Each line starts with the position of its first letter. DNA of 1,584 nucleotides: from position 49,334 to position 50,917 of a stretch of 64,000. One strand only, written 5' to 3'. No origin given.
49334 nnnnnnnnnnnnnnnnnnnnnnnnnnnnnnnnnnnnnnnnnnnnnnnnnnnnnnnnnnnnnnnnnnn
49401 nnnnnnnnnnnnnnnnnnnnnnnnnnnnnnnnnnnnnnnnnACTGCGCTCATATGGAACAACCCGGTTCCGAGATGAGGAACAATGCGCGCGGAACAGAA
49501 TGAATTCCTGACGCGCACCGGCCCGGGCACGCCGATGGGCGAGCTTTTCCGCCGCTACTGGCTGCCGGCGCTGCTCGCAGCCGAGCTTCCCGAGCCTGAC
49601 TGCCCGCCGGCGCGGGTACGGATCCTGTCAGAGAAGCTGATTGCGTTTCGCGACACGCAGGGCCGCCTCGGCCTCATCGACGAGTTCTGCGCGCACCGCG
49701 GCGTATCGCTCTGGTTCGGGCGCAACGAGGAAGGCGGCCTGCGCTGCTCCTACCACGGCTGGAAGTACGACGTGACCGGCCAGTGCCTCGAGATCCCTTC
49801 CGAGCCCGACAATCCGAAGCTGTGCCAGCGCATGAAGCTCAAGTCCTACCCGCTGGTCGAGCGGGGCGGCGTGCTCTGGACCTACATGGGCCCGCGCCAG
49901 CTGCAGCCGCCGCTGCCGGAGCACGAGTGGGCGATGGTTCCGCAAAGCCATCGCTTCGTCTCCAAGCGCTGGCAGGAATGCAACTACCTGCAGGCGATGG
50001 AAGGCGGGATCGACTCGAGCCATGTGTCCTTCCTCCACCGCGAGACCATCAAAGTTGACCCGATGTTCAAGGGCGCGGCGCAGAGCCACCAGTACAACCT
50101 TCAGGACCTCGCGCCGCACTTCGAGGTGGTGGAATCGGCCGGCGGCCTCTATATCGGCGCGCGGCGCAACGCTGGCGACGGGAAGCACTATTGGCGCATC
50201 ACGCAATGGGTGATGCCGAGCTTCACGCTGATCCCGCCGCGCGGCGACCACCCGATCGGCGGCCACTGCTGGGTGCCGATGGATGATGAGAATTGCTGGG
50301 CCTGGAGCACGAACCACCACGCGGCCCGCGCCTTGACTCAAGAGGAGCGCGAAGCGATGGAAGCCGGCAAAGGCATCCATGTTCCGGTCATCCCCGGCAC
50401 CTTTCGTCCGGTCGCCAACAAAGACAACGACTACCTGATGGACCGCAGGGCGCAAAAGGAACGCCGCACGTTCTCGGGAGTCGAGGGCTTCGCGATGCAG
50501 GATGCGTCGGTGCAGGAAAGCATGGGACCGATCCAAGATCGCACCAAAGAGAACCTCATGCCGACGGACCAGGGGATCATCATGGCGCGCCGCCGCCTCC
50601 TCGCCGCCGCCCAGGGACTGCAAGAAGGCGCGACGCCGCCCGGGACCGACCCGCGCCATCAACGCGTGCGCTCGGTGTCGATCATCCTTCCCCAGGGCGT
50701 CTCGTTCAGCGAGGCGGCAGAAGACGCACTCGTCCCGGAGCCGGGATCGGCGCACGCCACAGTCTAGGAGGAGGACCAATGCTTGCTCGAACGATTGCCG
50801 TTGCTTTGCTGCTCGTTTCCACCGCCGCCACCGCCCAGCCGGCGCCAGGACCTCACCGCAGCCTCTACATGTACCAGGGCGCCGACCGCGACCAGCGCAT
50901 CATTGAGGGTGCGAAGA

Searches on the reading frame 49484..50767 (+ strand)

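Call 36: search_protein_families(library=pfam, proteins=[window:49484-50767:+], max_evalue=0.0001)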
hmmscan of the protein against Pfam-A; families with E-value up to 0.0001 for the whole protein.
window:49484-50767:+ (427 aa): 2 families
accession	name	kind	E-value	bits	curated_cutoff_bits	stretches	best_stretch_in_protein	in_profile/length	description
PF19301.5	LigXa_C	-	2.5e-37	129.1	27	1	133-399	1-272/304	LigXa C-terminal domain like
PF00355.32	Rieske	-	4.7e-16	58.9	20.3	1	26-122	2-87/88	Rieske [2Fe-2S] domain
